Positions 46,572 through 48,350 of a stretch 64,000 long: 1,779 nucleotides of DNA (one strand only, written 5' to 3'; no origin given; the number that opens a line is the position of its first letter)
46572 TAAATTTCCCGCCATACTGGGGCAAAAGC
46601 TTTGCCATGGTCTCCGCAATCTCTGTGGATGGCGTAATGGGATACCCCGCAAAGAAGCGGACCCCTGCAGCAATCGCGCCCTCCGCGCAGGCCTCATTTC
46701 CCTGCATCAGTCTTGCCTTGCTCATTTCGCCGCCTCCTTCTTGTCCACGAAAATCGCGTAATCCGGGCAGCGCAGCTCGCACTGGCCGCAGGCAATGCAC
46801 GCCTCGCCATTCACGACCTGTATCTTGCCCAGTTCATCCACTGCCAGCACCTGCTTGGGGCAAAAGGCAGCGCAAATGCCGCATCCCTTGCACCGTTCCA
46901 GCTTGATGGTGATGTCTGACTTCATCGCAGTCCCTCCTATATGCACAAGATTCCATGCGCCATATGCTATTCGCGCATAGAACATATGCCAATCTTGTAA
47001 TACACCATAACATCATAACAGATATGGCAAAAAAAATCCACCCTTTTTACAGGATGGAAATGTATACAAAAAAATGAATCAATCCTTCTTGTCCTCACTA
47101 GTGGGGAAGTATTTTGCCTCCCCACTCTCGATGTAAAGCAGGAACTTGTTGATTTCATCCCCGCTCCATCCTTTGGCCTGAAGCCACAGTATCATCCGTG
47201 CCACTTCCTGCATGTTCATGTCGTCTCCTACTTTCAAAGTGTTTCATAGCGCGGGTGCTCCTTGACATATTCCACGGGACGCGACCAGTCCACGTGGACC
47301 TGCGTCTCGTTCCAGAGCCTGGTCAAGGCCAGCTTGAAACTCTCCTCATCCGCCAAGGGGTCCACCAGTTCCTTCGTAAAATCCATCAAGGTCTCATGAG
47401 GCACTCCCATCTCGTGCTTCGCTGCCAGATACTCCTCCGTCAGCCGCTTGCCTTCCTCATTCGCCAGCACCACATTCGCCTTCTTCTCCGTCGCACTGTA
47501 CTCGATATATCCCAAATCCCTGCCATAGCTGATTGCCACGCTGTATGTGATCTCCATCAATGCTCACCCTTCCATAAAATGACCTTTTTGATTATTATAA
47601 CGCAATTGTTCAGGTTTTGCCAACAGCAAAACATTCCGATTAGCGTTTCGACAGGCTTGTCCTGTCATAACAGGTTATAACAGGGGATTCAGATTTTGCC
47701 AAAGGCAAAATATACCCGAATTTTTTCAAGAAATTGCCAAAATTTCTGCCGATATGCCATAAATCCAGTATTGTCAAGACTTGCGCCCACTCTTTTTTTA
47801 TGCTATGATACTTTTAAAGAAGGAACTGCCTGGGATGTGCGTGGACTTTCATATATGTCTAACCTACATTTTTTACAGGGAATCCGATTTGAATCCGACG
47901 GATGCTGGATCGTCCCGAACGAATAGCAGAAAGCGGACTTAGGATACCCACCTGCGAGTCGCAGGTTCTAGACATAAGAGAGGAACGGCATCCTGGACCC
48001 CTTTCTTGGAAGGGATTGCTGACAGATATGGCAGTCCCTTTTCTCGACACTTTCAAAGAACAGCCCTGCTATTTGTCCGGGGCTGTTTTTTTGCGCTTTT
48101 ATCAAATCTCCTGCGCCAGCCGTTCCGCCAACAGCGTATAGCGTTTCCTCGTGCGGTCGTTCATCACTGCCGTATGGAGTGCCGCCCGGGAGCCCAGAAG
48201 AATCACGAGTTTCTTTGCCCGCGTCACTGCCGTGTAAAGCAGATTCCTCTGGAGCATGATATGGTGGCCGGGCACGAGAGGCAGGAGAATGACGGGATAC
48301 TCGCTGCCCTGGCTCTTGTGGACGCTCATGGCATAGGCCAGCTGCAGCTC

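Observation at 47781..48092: Second orphan GGA-dense RNA gene (~275 nt), convergent with recD2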

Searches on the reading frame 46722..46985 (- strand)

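Call 10: search_protein_families(library=pfam, proteins=[window:46722-46985:-])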
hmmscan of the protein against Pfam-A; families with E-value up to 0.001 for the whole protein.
window:46722-46985:- (87 aa): 13 families
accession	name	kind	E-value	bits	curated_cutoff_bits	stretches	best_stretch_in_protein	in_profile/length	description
PF00037.32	Fer4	-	2.2e-11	43.5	21.1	2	26-46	2-22/24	4Fe-4S binding domain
PF13237.11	Fer4_10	-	4e-10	39.9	25.5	1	25-74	2-53/53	4Fe-4S dicluster domain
PF12838.12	Fer4_7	-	5.9e-10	39.9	27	1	31-74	1-49/52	4Fe-4S dicluster domain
PF13187.11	Fer4_9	-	1.2e-09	38.4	27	1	31-77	1-51/52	4Fe-4S dicluster domain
PF12797.12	Fer4_2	-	5e-09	36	24.5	1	25-43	3-21/22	4Fe-4S binding domain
PF12837.12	Fer4_6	-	8.2e-09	35.4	25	1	25-47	2-24/24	4Fe-4S binding domain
PF14697.11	Fer4_21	-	1.8e-08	34.8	35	1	22-45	31-55/59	4Fe-4S dicluster domain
PF13534.11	Fer4_17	-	1.2e-07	32.6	22.2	0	21-46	38-60/61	4Fe-4S dicluster domain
PF13183.11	Fer4_8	-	7.3e-07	30.1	27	0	19-46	41-68/68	4Fe-4S dicluster domain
PF12800.12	Fer4_4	-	6.2e-06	26.5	24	0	30-44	2-16/17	4Fe-4S binding domain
PF13484.11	Fer4_16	-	6.6e-06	27.2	30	0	31-47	1-17/66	4Fe-4S double cluster binding domain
PF25160.1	LdpA_Fe-S-bd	-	1.5e-05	25.1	27.6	1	25-47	21-43/49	LdpA Fe-S cluster-binding domain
PF17179.9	Fer4_22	-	0.00079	20.7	27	0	27-45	76-94/95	4Fe-4S dicluster domain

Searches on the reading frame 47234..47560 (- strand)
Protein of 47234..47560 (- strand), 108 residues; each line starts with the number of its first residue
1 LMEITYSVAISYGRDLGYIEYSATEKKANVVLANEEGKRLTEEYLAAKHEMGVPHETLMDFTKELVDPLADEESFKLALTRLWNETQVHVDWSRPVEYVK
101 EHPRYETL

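Call 10: search_protein_families(library=pfam, proteins=[window:47234-47560:-])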
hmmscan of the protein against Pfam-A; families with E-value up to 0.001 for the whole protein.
window:47234-47560:- (108 aa): 0 families

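Call 24: find_related_loci(query=window:47234-47557:-, collection=genome_contigs, flank=1500)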
Query window:47234-47557:- (107 aa) in genome_contigs; peptide patterns used: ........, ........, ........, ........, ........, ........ (x = any residue, [..] = any of these).
138 stretches matched a pattern; 66 encode a relative of the query (tblastn E <= 1e-3); 66 distinct loci.
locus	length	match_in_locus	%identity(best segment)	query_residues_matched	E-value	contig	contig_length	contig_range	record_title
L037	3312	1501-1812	94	1-104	4e-65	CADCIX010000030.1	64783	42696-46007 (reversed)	MAG: uncultured Veillonellaceae bacterium isolate RUG14684 genome assembly, contig: RUG14684_asm_30, whole genome shotgu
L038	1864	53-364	87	1-104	1e-60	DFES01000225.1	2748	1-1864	MAG TPA_asm: Selenomonadaceae bacterium UBA3796 UBA3796_contig_586136, whole genome shotgun sequence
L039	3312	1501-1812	79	1-104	4e-53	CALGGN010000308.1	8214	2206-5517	MAG TPA_asm: uncultured Selenomonas sp. isolate ERR1278103_bin.195_CONCOCT_v1.1_MAG genome assembly, contig: ERZ841272.1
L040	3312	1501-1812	75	1-104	2e-52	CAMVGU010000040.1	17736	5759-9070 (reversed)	MAG TPA_asm: uncultured Selenomonas sp. isolate SRR8387716_bin.17_metaWRAP_v1.3_MAG genome assembly, contig: ERZ14209542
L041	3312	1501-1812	73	1-104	2e-51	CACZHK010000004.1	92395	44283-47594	MAG: Selenomonas ruminantium isolate RUG12626 genome assembly, contig: RUG12626_asm_4, whole genome shotgun sequence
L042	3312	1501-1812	72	1-104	1e-50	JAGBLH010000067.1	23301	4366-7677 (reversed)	MAG: Selenomonas sp. isolate RGIG9219 Water_deer_Rumen-2__c102416, whole genome shotgun sequence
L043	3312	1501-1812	72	1-104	5e-50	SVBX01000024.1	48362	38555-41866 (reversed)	MAG: Selenomonas ruminantium isolate SIG239 NODE_817_length_48362_cov_21.755825, whole genome shotgun sequence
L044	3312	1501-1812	75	1-104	6e-49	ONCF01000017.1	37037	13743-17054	uncultured Veillonellaceae bacterium isolate RUG179 genome assembly, contig: k87_8188725, whole genome shotgun sequence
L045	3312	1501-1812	68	1-104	4e-48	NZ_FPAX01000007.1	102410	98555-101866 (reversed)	Selenomonas sp. GACV-9, whole genome shotgun sequence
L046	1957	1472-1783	68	1-104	2e-48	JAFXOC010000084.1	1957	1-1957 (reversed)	MAG: Selenomonadaceae bacterium isolate RGIG6591 Sheep_Rumen-1__c202454, whole genome shotgun sequence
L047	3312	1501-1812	67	1-104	7e-48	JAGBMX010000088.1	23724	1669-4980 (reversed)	MAG: Selenomonadaceae bacterium isolate RGIG9261 Water_deer_Rumen.Co__c467127, whole genome shotgun sequence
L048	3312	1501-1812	71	1-104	2e-47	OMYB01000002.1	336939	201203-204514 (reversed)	uncultured Selenomonadales bacterium isolate RUG072 genome assembly, contig: scaffold_19, whole genome shotgun sequence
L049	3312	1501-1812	71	1-104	1e-47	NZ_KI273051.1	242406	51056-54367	Mitsuokella sp. oral taxon 131 str. W9106 Scaffold134, whole genome shotgun sequence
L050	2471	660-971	68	1-104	3e-47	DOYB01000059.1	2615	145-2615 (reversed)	MAG TPA_asm: Selenomonas sp. isolate UBA9786 contig_123598, whole genome shotgun sequence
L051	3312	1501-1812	69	1-104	2e-47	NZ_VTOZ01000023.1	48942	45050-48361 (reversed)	Selenomonas caprae strain mPRGC8 23, whole genome shotgun sequence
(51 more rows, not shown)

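Call 25: search_protein_families(library=ncbifam, proteins=[window:47234-47557:-], max_evalue=1)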
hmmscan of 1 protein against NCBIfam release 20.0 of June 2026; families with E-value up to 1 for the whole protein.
window:47234-47557:- (107 aa): 0 families

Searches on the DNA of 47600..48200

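Call 4: search_rna_families(source=window, start=47600, end=48200, threshold=evalue, max_evalue=1, show_alignments=3)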
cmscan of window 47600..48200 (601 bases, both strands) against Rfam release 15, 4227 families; matches with E-value up to 1: 1.
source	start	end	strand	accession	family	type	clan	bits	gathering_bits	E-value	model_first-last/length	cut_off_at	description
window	47824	48003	+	RF00013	6S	Gene;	-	67.2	46.4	4e-13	1-187/187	no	6S / SsrS RNA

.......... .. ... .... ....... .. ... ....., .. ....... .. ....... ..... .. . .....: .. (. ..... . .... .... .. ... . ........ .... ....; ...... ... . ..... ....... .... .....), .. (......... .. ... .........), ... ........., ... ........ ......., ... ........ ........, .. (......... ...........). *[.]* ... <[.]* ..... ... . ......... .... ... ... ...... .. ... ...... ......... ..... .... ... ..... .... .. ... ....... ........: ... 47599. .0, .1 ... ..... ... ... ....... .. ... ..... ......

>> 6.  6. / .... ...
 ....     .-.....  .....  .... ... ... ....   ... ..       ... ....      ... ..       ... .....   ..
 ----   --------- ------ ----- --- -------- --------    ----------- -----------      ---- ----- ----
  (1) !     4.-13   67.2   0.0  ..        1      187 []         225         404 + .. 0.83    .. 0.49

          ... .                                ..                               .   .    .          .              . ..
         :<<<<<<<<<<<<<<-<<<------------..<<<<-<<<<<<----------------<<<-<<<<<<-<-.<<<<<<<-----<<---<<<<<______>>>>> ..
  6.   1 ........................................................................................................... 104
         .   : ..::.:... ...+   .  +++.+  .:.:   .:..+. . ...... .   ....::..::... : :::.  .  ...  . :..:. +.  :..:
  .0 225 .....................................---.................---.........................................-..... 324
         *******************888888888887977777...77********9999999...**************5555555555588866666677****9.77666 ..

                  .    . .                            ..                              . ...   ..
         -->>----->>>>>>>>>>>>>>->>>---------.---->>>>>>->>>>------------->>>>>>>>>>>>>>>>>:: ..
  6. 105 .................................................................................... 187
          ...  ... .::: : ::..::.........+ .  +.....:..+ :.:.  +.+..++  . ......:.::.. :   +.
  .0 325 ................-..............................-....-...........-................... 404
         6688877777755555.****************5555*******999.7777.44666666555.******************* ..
